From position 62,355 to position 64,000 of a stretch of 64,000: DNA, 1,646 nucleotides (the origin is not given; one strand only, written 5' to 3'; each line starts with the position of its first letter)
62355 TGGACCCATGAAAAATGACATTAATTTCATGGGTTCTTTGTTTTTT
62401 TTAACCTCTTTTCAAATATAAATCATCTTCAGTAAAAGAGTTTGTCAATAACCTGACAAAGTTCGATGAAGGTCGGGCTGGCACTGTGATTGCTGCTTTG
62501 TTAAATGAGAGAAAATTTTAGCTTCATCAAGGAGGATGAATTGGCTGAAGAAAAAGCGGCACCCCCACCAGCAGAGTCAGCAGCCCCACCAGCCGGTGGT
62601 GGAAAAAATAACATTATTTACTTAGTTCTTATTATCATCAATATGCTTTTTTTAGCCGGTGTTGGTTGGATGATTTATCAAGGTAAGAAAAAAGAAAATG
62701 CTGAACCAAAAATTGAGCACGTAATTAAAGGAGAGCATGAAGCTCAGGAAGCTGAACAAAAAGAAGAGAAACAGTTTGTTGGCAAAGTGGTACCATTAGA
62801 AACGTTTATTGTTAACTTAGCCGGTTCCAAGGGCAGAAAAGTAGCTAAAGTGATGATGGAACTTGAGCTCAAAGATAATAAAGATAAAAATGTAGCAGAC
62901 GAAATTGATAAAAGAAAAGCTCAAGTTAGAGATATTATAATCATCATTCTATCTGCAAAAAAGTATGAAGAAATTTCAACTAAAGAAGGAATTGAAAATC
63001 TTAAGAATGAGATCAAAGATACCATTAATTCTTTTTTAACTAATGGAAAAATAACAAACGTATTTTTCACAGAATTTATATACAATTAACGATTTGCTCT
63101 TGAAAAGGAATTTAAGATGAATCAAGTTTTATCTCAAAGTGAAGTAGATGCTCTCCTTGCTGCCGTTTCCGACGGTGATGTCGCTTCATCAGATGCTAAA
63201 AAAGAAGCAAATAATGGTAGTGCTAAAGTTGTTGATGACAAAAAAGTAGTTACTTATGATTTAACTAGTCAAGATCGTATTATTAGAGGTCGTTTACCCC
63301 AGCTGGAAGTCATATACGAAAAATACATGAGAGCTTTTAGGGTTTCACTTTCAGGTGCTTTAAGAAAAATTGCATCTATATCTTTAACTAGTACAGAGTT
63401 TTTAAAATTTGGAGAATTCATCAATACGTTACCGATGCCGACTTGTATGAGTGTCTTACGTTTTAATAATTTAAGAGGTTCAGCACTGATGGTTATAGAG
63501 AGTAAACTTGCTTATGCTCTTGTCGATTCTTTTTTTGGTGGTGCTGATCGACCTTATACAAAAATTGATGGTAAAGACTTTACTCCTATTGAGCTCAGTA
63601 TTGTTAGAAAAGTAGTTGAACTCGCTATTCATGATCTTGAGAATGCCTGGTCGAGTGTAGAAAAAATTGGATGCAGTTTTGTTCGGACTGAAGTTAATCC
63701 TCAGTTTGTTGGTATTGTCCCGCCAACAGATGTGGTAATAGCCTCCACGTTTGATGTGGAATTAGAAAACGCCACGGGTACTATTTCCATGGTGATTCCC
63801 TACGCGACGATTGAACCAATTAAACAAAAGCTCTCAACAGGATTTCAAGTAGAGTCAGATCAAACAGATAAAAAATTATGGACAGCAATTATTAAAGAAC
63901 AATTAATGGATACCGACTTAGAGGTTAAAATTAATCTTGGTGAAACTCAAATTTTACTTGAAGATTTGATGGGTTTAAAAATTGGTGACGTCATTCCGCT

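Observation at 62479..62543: Consensus sigma-54 promoter, SD-presenting hairpin and TTG start for fliL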

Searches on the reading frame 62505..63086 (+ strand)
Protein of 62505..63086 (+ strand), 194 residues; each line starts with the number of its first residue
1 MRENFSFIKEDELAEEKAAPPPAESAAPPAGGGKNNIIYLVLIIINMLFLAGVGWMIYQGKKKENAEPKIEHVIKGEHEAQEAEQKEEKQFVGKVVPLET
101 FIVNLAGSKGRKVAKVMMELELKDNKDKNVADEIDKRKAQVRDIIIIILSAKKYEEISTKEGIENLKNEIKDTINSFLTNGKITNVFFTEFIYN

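Call 10: find_homologous_proteins(query=window:62505-63086:+)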
Query window:62505-63086:+ (194 aa): 661 proteins with E <= 0.001 among 1062 candidates; the best 120 are listed.
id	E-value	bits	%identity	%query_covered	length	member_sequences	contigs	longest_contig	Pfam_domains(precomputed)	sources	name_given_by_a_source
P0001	6.3e-118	409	100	100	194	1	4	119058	PF03748.20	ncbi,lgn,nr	ncbi:MAG: flagellar basal body-associated FliL family protein [Bdellovibrionaceae bacterium]|nr:flag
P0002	8.5e-118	409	99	100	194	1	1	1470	PF03748.20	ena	-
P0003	1.1e-109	382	99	94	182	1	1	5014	PF03748.20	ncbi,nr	ncbi:MAG: flagellar basal body-associated FliL family protein [Bdellovibrionaceae bacterium]|nr:flag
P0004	1.9e-105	368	92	97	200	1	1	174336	PF03748.20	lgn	-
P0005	5.7e-102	357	91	97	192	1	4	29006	PF03748.20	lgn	-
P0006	3.1e-100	351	95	83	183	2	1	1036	PF03748.20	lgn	-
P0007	6.9e-100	350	92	85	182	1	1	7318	PF03748.20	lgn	-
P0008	1.2e-97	343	92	86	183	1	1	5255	PF03748.20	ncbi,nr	ncbi:MAG: flagellar basal body-associated FliL family protein [Bdellovibrionales bacterium]|nr:flage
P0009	1.6e-97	343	91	86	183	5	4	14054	PF03748.20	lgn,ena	-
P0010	9.9e-95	333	93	85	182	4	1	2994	PF03748.20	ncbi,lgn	-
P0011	2.5e-94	332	89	85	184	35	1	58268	PF03748.20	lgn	-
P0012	3.2e-94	332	93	85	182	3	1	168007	PF03748.20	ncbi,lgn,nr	ncbi:MAG: flagellar basal body-associated FliL family protein [Deltaproteobacteria bacterium]|nr:fla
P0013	6.8e-90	318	81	94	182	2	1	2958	PF03748.20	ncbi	-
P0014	3.7e-89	315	87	85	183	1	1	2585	PF03748.20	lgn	-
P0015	3.2e-88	312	84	85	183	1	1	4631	PF03748.20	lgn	-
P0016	5.0e-79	282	78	81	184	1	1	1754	PF03748.20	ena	-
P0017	3.9e-78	279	71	100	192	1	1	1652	PF03748.20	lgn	-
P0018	3.6e-76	273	75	86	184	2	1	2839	PF03748.20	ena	-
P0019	6.0e-76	272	71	97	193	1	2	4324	PF03748.20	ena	-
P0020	3.4e-74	267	70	94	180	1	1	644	PF03748.20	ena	-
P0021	3.7e-74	266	70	97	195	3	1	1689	PF03748.20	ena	-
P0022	4.2e-74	266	69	97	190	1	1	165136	PF03748.20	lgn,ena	-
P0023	1.6e-73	264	75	81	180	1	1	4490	PF03748.20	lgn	-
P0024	3.7e-73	263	75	81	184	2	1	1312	PF03748.20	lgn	-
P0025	5.8e-73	263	80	72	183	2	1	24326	PF03748.20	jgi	-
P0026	9.4e-73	262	69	98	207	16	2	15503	PF03748.20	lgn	-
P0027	1.1e-72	262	69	88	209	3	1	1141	PF03748.20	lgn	-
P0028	1.3e-72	261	74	81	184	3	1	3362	PF03748.20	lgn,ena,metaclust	metaclust:\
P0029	4.6e-72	260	73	81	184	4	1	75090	PF03748.20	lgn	-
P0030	4.9e-72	260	70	87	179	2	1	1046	PF03748.20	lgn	-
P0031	2.0e-71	258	69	86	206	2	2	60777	PF03748.20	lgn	-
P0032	2.0e-71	258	69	96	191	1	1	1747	PF03748.20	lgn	-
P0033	3.2e-71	257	71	85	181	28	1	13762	PF03748.20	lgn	-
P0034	5.3e-71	256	73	81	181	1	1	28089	PF03748.20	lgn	-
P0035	6.7e-71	256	67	83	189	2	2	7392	PF03748.20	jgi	-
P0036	8.8e-71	255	66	99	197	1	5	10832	PF03748.20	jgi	jgi:flagellar FliL protein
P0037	1.3e-70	255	72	84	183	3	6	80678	PF03748.20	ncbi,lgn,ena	ncbi:MAG: flagellar basal body-associated FliL family protein [Bdellovibrionota bacterium]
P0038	1.4e-70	255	69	94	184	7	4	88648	PF03748.20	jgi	jgi:flagellar FliL protein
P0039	1.5e-70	255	75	81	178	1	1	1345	PF03748.20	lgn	-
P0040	1.6e-70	255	68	95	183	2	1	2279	PF03748.20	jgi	jgi:flagellar FliL protein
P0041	2.8e-70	254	65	85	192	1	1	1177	PF03748.20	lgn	-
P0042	4.4e-70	253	72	85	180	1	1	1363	PF03748.20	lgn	-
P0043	5.6e-70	253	66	85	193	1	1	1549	PF03748.20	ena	-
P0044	7.2e-70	252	70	86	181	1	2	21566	PF03748.20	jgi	jgi:flagellar FliL protein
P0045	7.8e-70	252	67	94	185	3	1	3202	PF03748.20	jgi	-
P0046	1.0e-69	252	73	84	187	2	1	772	PF03748.20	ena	-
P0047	1.0e-69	252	69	85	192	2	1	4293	PF03748.20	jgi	jgi:flagellar protein FliL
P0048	1.1e-69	252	69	85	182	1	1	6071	PF03748.20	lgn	-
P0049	1.1e-69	252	69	83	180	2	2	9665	PF03748.20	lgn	-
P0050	1.1e-69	252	71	86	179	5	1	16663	PF03748.20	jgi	jgi:Flagellar basal body-associated protein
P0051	1.9e-69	251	68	83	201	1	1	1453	PF03748.20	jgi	-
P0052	2.2e-69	251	69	86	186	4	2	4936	PF03748.20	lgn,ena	-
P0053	2.3e-69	251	71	85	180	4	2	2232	PF03748.20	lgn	-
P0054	2.3e-69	251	68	94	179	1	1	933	PF03748.20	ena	-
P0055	2.3e-69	251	70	94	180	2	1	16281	PF03748.20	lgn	-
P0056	2.7e-69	251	67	85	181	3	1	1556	PF03748.20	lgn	-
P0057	2.8e-69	251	70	86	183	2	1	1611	PF03748.20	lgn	-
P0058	2.9e-69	251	70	81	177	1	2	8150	PF03748.20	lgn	-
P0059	3.8e-69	250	73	86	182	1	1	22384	PF03748.20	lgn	-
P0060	4.1e-69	250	71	85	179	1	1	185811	PF03748.20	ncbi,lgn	-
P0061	4.4e-69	250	66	98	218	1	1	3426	PF03748.20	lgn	-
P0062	4.4e-69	250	66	98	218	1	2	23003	PF03748.20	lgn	-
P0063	4.8e-69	250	71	87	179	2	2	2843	PF03748.20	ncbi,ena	-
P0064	6.6e-69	249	67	94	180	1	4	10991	PF03748.20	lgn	-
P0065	6.8e-69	249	67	88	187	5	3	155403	PF03748.20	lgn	-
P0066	9.2e-69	249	68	94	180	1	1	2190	PF03748.20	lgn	-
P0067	1.1e-68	249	69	82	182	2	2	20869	PF03748.20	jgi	jgi:flagellar FliL protein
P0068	1.3e-68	248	71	85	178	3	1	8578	PF03748.20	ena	-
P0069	1.5e-68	248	70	86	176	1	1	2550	PF03748.20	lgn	-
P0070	1.5e-68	248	69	85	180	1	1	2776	PF03748.20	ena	-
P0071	2.3e-68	248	69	84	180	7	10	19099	PF03748.20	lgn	-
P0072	2.3e-68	248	70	84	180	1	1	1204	PF03748.20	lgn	-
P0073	2.4e-68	248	70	85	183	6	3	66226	PF03748.20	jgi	jgi:flagellar FliL protein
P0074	2.9e-68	247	69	88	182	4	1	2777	PF03748.20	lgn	-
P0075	3.1e-68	247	71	85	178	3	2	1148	PF03748.20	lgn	-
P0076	3.3e-68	247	67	84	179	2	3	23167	PF03748.20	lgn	-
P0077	3.8e-68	247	68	87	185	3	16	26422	PF03748.20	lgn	-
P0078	4.2e-68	247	71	84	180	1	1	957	PF03748.20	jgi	jgi:flagellar FliL protein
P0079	4.3e-68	247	67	95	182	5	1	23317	PF03748.20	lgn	-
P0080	4.5e-68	247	66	85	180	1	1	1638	PF03748.20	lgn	-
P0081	5.0e-68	247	69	94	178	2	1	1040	PF03748.20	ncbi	-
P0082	5.4e-68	246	64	97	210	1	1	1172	PF03748.20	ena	-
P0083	6.1e-68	246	69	85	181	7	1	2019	PF03748.20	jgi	jgi:flagellar FliL protein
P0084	6.1e-68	246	66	94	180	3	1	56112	PF03748.20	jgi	jgi:flagellar FliL protein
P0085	8.0e-68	246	69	85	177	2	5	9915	PF03748.20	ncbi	ncbi:MAG: flagellar basal body-associated FliL family protein [Bdellovibrio sp.]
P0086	9.2e-68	246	61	97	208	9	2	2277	PF03748.20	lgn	-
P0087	9.9e-68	246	67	86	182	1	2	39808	PF03748.20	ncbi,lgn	-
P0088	1.4e-67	245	66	86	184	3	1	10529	PF03748.20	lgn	-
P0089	1.5e-67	245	65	98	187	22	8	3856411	PF03748.20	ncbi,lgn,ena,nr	ncbi:flagellar basal body-associated FliL family protein [Bdellovibrio bacteriovorus]|nr:flagellar b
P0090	1.5e-67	245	67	94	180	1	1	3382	PF03748.20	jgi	jgi:flagellar FliL protein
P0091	2.2e-67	244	66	94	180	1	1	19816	PF03748.20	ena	-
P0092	2.3e-67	244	67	94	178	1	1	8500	PF03748.20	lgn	-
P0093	2.7e-67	244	70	85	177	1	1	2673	PF03748.20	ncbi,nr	ncbi:MAG: flagellar basal body-associated FliL family protein [Bdellovibrio sp.]|nr:flagellar basal 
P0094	3.5e-67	244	68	94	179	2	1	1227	PF03748.20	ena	-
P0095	3.5e-67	244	66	85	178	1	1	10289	PF03748.20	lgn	-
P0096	3.5e-67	244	72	84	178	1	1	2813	PF03748.20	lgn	-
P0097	3.8e-67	244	68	85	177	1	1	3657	PF03748.20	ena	-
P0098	4.4e-67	243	71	86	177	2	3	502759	PF03748.20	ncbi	-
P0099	4.6e-67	243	65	97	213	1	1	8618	PF03748.20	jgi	jgi:flagellar FliL protein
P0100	4.8e-67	243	66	94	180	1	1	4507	PF03748.20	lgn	-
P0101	5.4e-67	243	66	95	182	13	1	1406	PF03748.20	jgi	-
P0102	5.7e-67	243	70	85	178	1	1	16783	PF03748.20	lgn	-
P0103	7.1e-67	243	69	86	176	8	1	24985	PF03748.20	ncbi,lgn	-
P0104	8.0e-67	243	69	83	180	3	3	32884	PF03748.20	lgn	-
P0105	8.1e-67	243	67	84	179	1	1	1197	PF03748.20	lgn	-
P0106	8.1e-67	243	70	85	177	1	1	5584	PF03748.20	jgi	jgi:flagellar FliL protein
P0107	8.2e-67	243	69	87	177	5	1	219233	PF03748.20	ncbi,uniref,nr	ncbi:MAG: flagellar protein FliL [Bdellovibrio sp. ArHS]|uniref:flagellar basal body-associated FliL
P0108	9.4e-67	242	63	94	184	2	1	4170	PF03748.20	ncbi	-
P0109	9.4e-67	242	69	85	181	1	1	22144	PF03748.20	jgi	jgi:flagellar FliL protein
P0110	1.1e-66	242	71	84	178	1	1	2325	PF03748.20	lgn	-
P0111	1.1e-66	242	67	85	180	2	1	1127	PF03748.20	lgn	-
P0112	1.1e-66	242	70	83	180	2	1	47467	PF03748.20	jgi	jgi:flagellar FliL protein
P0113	1.2e-66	242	69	88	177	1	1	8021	PF03748.20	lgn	-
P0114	1.2e-66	242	67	85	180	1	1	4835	PF03748.20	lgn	-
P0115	1.5e-66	242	69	86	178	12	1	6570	PF03748.20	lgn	-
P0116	1.7e-66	241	66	87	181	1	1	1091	PF03748.20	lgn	-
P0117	1.9e-66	241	64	88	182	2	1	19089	PF03748.20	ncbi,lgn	-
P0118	2.1e-66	241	69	86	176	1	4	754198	PF03748.20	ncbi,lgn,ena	-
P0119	2.2e-66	241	68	86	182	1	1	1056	PF03748.20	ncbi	-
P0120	2.3e-66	241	72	81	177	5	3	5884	PF03748.20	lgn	-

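Call 15: find_related_loci(query=A1, collection=genome_contigs, flank=3000)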
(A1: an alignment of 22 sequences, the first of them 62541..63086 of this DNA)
Query A1 (182 aa) in genome_contigs; peptide patterns used: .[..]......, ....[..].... (x = any residue, [..] = any of these).
176 stretches matched a pattern; 117 encode a relative of the query (tblastn E <= 1e-3); the best 80 are kept; 80 distinct loci.
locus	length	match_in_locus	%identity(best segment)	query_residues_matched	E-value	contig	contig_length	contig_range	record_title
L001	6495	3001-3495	90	18-182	1e-93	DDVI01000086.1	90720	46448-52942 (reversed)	MAG TPA_asm: Bdellovibrionaceae bacterium UBA2316 UBA2316_contig_19, whole genome shotgun sequence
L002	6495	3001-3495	90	18-182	3e-93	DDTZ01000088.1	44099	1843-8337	MAG TPA_asm: Bdellovibrionaceae bacterium UBA2351 UBA2351_contig_6006, whole genome shotgun sequence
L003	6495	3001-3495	89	18-182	7e-93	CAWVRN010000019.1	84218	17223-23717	MAG TPA_asm: uncultured Bdellovibrio sp. isolate ERR3589585_binner123_56 genome assembly, contig: ERZ7462356.83, whole g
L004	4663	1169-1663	89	18-182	1e-92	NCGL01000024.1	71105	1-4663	MAG: Bdellovibrio sp. 28-41-41 04302015_28_scaffold_264, whole genome shotgun sequence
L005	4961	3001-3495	89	18-182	2e-92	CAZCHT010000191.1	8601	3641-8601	MAG TPA_asm: uncultured Bdellovibrio sp. isolate SRP107338_co1_318 genome assembly, contig: NODE_10508_length_8601_cov_6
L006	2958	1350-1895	81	1-182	2e-94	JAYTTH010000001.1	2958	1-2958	MAG: Pseudobdellovibrionaceae bacterium isolate GFS_5333 GFS_5333_0, whole genome shotgun sequence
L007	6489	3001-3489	90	20-182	4e-91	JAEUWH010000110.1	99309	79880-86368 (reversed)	MAG: Bdellovibrionaceae bacterium isolate new MAG-402 k141_1199668, whole genome shotgun sequence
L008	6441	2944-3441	86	17-182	4e-91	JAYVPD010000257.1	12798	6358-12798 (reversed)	MAG: Pseudobdellovibrionaceae bacterium isolate GL72_DN_metabat_174_sub GL72_DN_metabat_174_sub_256, whole genome shotgu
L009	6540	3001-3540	69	1-182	9e-78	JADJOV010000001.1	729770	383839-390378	MAG: Bdellovibrionales bacterium isolate Fred_18-Q3-R57-64_BATAC.187 tig00004538-10-7319570, whole genome shotgun sequen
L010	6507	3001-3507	69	13-182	2e-74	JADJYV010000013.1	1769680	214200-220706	MAG: Bdellovibrionaceae bacterium isolate Lyne_18-Q3-R50-59_BATAC.62 tig01430183-10-17665060, whole genome shotgun seque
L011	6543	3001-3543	69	1-182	5e-74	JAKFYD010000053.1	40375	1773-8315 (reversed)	MAG: Bdellovibrionaceae bacterium isolate ND5_Bin_38_1 ND5_0000702, whole genome shotgun sequence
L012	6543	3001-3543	68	1-182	1e-72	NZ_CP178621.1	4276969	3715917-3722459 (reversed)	Bdellovibrio sp. HCB337 chromosome, complete genome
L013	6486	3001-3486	72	20-182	4e-72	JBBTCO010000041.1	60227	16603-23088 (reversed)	MAG: Bdellovibrionota bacterium isolate H41-bin001_1 H41_bin001_1_000000000041, whole genome shotgun sequence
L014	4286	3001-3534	68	1-182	2e-71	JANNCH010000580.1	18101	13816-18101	MAG: Pseudobdellovibrionaceae bacterium isolate OTE_78_metabat_20_sub OTE_78_k141_4483670, whole genome shotgun sequence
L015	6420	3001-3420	80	43-182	1e-70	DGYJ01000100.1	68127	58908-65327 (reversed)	MAG TPA_asm: Bdellovibrionaceae bacterium UBA5009 UBA5009_contig_6236, whole genome shotgun sequence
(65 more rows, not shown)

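Call 22: search_protein_families(library=pfam, proteins=[window:62541-63086:+])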
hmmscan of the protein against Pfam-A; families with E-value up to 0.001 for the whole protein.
window:62541-63086:+ (182 aa): 1 family
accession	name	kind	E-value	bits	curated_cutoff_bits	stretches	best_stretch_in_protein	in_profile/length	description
PF03748.19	FliL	-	3.5e-23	82.5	24.6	1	83-181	1-102/103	Flagellar basal body-associated protein FliL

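Call 66: find_encoding_contigs(protein=P0004, flank=3000, max_places=2)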
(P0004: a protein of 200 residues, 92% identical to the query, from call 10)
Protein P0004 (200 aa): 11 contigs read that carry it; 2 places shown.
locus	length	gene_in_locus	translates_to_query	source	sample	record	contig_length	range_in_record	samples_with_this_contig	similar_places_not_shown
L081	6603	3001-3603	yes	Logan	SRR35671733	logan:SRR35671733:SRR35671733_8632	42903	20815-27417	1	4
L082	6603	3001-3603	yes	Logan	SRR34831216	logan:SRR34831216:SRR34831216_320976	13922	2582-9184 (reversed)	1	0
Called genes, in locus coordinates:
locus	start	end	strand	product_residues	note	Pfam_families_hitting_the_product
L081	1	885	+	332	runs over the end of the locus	PF02119:FlgI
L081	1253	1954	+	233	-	PF10135:Rod-binding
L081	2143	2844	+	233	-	-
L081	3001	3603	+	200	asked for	PF03748:FliL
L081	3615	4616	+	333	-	PF02154:FliM, PF01052:FliMN_C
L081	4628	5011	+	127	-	PF28396:SepQ_C (weak), PF01052:FliMN_C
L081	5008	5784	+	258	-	PF04347:FliO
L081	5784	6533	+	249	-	PF00813:FliP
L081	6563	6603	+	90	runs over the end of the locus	PF01313:Bac_export_3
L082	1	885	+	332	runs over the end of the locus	PF02119:FlgI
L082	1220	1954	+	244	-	PF10135:Rod-binding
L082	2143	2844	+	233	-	-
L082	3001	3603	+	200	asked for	PF03748:FliL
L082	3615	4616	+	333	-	PF02154:FliM, PF01052:FliMN_C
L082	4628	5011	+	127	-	PF28396:SepQ_C (weak), PF01052:FliMN_C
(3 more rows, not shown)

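Call 67: find_encoding_contigs(protein=P0005, flank=3000, max_places=2)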
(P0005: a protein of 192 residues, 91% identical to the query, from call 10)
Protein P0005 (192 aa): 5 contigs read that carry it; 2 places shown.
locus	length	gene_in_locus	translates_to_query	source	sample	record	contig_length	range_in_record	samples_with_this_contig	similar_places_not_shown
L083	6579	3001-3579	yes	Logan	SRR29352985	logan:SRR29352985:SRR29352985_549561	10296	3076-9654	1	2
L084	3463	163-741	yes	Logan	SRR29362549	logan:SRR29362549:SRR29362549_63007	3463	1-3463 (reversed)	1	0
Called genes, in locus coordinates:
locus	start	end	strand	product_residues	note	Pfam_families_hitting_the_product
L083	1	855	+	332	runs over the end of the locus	PF02119:FlgI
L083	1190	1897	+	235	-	PF10135:Rod-binding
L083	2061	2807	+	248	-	-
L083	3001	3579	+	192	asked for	PF03748:FliL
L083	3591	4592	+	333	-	PF02154:FliM, PF01052:FliMN_C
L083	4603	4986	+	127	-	PF28396:SepQ_C (weak), PF01052:FliMN_C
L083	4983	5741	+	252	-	PF04347:FliO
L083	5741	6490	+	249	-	PF00813:FliP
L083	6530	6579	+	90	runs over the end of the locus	PF01313:Bac_export_3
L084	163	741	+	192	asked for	PF03748:FliL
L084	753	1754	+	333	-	PF02154:FliM, PF01052:FliMN_C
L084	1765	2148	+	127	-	PF28396:SepQ_C (weak), PF01052:FliMN_C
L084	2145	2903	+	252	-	PF04347:FliO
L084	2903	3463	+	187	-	?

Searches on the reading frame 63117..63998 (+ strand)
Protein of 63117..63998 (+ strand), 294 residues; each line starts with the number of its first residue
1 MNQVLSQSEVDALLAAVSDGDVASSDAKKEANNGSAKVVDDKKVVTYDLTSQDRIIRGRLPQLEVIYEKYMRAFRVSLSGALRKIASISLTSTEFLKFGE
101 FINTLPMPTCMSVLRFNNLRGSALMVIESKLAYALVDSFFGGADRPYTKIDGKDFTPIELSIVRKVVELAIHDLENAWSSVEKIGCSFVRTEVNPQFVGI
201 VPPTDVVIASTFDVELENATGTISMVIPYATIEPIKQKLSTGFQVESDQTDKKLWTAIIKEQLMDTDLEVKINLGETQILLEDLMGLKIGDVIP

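Call 22: search_protein_families(library=pfam, proteins=[window:63117-63998:+])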
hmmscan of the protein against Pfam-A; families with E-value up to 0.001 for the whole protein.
window:63117-63998:+ (294 aa): 2 families
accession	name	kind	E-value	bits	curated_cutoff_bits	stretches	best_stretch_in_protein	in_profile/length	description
PF02154.20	FliM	-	1.6e-59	201.5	27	1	47-239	1-192/192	Flagellar motor switch protein FliM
PF01052.25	FliMN_C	-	1.7e-07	31.5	23.8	1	261-294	1-34/73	Type III flagellar switch regulator (C-ring) FliN C-term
